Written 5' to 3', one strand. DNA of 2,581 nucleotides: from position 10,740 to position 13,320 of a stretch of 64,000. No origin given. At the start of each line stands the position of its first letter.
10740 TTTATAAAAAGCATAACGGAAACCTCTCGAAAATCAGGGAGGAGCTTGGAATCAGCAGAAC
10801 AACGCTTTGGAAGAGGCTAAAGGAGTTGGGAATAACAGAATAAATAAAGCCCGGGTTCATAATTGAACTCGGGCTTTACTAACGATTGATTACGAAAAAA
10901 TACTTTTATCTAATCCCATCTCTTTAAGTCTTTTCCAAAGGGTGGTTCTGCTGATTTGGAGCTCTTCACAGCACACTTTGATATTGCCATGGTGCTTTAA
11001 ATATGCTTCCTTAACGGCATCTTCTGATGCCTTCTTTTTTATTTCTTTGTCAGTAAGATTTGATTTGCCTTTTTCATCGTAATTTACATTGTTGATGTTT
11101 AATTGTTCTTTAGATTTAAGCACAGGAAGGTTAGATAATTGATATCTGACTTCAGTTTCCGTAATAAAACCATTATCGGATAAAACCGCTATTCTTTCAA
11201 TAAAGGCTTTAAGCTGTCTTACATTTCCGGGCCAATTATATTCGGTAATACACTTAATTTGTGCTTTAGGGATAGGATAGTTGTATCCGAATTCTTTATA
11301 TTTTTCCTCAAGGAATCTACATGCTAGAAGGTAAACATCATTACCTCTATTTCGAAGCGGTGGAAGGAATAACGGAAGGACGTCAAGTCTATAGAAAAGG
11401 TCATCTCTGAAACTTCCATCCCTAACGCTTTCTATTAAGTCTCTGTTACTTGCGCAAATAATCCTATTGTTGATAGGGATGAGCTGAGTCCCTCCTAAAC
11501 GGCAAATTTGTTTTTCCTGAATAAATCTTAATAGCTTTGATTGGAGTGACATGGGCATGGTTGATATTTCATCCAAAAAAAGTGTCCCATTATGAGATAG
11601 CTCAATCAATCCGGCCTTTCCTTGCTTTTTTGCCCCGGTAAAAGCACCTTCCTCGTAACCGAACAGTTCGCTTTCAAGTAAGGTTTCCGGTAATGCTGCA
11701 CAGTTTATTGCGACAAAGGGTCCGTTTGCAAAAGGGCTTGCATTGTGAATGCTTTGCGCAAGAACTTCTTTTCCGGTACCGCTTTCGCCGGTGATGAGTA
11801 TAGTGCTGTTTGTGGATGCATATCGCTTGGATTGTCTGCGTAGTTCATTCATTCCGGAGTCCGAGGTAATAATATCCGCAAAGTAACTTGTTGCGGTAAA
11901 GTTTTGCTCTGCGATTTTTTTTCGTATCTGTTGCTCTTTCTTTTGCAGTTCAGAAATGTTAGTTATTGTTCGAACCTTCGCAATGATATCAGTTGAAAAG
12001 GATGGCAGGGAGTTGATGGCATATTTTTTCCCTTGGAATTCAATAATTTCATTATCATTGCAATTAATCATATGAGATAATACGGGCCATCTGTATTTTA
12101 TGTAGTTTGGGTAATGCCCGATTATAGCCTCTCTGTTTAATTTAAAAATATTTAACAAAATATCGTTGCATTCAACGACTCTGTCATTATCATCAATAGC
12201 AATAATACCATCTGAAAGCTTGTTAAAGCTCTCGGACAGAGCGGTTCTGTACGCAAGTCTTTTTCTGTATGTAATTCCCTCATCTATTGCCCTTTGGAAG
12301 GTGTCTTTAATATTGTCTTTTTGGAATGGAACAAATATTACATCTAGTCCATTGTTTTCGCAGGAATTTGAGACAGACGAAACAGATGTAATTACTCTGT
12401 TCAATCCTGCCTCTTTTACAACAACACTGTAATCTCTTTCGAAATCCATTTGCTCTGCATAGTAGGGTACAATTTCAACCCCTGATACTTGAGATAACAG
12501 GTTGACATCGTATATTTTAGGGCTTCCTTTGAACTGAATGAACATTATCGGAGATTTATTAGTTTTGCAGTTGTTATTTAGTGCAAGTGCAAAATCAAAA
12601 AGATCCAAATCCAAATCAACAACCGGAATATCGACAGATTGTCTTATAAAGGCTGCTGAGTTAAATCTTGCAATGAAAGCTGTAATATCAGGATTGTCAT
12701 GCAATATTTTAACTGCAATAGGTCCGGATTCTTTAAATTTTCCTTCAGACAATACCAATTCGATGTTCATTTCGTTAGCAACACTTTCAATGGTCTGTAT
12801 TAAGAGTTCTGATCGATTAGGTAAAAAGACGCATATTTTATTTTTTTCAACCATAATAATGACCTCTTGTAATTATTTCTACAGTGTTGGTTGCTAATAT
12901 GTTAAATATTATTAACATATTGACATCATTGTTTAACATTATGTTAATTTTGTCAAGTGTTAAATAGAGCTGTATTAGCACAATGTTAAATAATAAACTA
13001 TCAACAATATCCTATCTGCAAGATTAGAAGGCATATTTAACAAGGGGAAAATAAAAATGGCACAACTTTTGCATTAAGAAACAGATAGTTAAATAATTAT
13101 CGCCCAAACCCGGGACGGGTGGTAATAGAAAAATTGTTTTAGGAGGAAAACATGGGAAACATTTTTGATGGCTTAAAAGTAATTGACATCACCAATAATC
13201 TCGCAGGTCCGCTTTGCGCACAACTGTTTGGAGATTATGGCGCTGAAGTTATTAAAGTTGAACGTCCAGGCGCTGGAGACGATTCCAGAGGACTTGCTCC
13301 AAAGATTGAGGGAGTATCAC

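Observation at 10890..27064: Sigma-54-activated acyl-CoA island with two CaiB-type transferases, two ACADs plus EtfBA, two extra ene-reductase types and three importers, but no nameable substrate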

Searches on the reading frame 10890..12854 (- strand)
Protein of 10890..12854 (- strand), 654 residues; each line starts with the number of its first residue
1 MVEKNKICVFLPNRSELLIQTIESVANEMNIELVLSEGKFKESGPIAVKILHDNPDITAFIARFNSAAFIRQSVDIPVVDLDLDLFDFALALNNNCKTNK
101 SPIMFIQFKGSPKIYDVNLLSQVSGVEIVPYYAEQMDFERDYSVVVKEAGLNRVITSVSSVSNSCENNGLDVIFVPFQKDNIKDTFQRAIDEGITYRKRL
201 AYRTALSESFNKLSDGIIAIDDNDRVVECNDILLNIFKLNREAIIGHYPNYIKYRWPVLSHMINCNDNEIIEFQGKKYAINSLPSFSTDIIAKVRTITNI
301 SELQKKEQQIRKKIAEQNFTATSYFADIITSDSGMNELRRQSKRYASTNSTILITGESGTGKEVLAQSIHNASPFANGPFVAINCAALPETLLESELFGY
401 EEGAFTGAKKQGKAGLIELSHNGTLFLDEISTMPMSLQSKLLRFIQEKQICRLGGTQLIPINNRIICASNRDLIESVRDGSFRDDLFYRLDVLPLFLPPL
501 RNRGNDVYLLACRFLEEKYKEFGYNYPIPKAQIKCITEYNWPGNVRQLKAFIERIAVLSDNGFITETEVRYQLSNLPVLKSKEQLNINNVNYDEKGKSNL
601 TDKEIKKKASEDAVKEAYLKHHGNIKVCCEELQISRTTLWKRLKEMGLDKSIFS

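Call 3: search_protein_families(library=pfam, proteins=[window:10890-12854:-])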
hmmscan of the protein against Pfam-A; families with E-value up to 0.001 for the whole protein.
window:10890-12854:- (654 aa): 8 families
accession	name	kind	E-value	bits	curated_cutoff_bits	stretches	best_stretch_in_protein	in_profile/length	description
PF00158.32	Sigma54_activat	-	8.8e-67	224.4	20.2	1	328-495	1-167/168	Sigma-54 interaction domain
PF14532.12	Sigma54_activ_2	-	4.1e-17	63.1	25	1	335-500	7-138/138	Sigma-54 interaction domain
PF25601.1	AAA_lid_14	-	7.6e-15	55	27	1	501-574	1-75/87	AAA+ ATPase lid domain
PF06506.16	PrpR_N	-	6.5e-13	49.1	29.1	1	30-190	4-158/167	Propionate catabolism activator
PF02954.25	HTH_8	-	9.6e-07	28.9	22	1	617-645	12-41/42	Bacterial regulatory protein, Fis family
PF01078.27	Mg_chelatase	-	2.5e-06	27.5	20.3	0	404-469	89-156/207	Magnesium chelatase, subunit ChlI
PF07728.20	AAA_5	-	2e-05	25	22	1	352-471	2-123/139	AAA domain (dynein-related subfamily)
PF00004.35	AAA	-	0.00024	22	21.2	0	352-471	1-110/131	ATPase family associated with various cellular activities (AAA)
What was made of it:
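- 10890..12854 (-): Sigma-54 enhancer-binding activator (654 aa): PrpR_N sensor, central PAS-like region, AAA+ sigma-54 interaction domain, lid, Fis-type HTH. Pfam call 3.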

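Call 5: search_protein_families(library=ncbifam, proteins=[window:10890-12854:-], max_evalue=0.00001)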
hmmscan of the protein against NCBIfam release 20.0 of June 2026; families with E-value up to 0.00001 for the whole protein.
window:10890-12854:- (654 aa): 26 families (the best 25 are shown)
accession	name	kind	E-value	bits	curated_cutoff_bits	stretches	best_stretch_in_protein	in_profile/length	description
NF041552.1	TF_PrdR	equivalog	1.5e-107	360.3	795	1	196-645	126-575/577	sigma-54 dependent transcriptional regulator PrdR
TIGR02329.1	propionate_PrpR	equivalog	2.4e-103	346.6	499.2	1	46-644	46-525/526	propionate catabolism operon regulatory protein PrpR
TIGR02915.1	PEP_resp_reg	equivalog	6.9e-93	311.9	502.6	1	299-648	118-444/445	PEP-CTERM-box response regulator transcription factor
NF011953.0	PRK15424.1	equivalog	2.5e-92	310.2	703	1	303-646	195-534/538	propionate catabolism operon regulatory protein PrpR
TIGR01817.1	nifA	equivalog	1e-91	308.4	528.85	1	295-590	165-461/534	nif-specific transcriptional activator NifA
NF003451.0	PRK05022.1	equivalog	3.6e-88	296.5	476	1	282-649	147-511/512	nitric oxide reductase transcriptional regulator NorR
NF008469.0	PRK11361.1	equivalog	1.5e-87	294.2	714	1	304-649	123-457/461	acetoacetate metabolism transcriptional regulator AtoC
NF038308.1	RNA_repair_RtcR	equivalog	2.7e-84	283.9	650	1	296-646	149-516/530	RNA repair transcriptional activator RtcR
TIGR01818.1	ntrC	equivalog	2.6e-80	270.5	558.6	1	309-645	119-462/463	nitrogen regulation protein NR(I)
NF041946.1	LuxO_transreg_Vib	equivalog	3.8e-80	269.9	800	1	301-645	109-459/463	quorum-sensing sigma-54 dependent transcriptional regulator LuxO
NF050807.1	TransRegFlbDCaul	equivalog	1.2e-77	261.7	750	1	326-645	118-437/454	sigma-54-dependent transcriptional regulator FlbD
NF049963.1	RespRegFlgRCampy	domain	1.5e-75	254.7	750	1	288-571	93-379/429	fla regulon two-component system response regulator FlgR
NF011958.0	PRK15429.1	equivalog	1.5e-71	242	830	1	302-652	355-690/692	formate hydrogenlyase transcriptional activator FlhA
NF008485.2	PRK11388.1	equivalog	3.1e-71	240.5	551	1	307-651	313-640/643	dihydroxyacetone kinase operon transcriptional regulator DhaR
NF008085.0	PRK10820.1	equivalog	4.3e-70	236.8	576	1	204-649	80-513/520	transcriptional regulator TyrR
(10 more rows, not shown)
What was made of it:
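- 10890..12854 (-): NCBIfam best hits PrdR and PrpR are both far below cut-off (call 5).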

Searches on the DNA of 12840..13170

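Call 91: search_rna_families(source=window, start=12840, end=13170, threshold=evalue, max_evalue=1)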
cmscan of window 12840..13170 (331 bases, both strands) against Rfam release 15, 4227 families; matches with E-value up to 1: 2.
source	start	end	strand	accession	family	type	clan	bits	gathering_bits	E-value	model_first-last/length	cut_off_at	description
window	13042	13105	-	RF01613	ceN109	Gene; snRNA; snoRNA; CD-box;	-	17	52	0.31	1-67/67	no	Nematode snoRNA ceN109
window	12929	12993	+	RF04195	MIR6217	Gene; miRNA;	-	14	110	0.87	1-228/228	no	MIR6217 microRNA precursor family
